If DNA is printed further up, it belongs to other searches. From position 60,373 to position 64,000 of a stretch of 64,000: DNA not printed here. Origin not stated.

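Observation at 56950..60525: Candidate oriC: seven 17-bp tandem repeats plus an AT-rich stretch (candidate DUE) directly upstream of orc1/cdc6-DP1-DP2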

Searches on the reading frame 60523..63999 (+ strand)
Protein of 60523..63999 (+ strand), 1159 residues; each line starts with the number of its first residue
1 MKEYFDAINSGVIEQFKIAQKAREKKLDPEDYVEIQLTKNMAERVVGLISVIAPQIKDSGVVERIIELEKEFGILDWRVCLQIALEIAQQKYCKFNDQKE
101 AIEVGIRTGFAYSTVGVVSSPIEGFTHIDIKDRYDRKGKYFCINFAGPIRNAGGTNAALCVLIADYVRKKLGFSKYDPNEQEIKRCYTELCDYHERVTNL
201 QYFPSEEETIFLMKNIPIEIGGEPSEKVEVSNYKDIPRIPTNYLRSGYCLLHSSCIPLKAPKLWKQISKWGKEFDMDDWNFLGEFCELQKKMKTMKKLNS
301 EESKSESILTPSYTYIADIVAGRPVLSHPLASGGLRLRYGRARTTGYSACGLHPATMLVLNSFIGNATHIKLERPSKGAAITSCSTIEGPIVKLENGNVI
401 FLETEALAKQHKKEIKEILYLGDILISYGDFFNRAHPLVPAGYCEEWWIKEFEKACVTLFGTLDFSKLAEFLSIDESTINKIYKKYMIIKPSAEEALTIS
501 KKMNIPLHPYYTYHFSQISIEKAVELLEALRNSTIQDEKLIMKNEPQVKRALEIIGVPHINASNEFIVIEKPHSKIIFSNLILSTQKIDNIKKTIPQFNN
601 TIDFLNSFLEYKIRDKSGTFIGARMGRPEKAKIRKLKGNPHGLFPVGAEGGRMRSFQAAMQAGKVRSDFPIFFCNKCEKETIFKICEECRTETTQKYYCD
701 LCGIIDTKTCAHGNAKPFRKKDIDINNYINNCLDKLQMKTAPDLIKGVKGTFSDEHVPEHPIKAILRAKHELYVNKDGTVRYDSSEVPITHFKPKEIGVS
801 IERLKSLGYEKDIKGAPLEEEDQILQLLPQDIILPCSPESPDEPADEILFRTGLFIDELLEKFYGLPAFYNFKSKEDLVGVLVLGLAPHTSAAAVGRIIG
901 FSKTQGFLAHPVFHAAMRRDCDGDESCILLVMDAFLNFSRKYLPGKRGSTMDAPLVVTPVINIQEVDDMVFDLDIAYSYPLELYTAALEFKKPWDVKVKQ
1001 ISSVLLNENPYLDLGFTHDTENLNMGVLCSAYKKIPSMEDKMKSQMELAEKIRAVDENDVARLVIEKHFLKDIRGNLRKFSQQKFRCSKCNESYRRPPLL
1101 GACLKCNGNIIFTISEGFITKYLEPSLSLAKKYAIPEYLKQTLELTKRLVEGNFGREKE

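Call 45: search_protein_families(library=pfam, proteins=[window:60523-63999:+])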
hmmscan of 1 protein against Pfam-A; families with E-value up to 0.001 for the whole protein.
window:60523-63999:+ (1159 aa): 3 families
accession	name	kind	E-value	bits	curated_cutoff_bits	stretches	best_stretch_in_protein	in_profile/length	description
PF24846.1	PolC_DP2_cat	-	1e-112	376.4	24.3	1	742-1041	5-299/299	DNA polymerase II large subunit DP2, catalytic domain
PF24844.1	PolC_DP2_central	-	3.5e-112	375.4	24.3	1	304-704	3-368/372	DNA polymerase II large subunit DP2, central domain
PF03833.19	PolC_DP2_N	-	7.3e-77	258.6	24.3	1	3-286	1-269/271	DNA polymerase II large subunit DP2, N-terminal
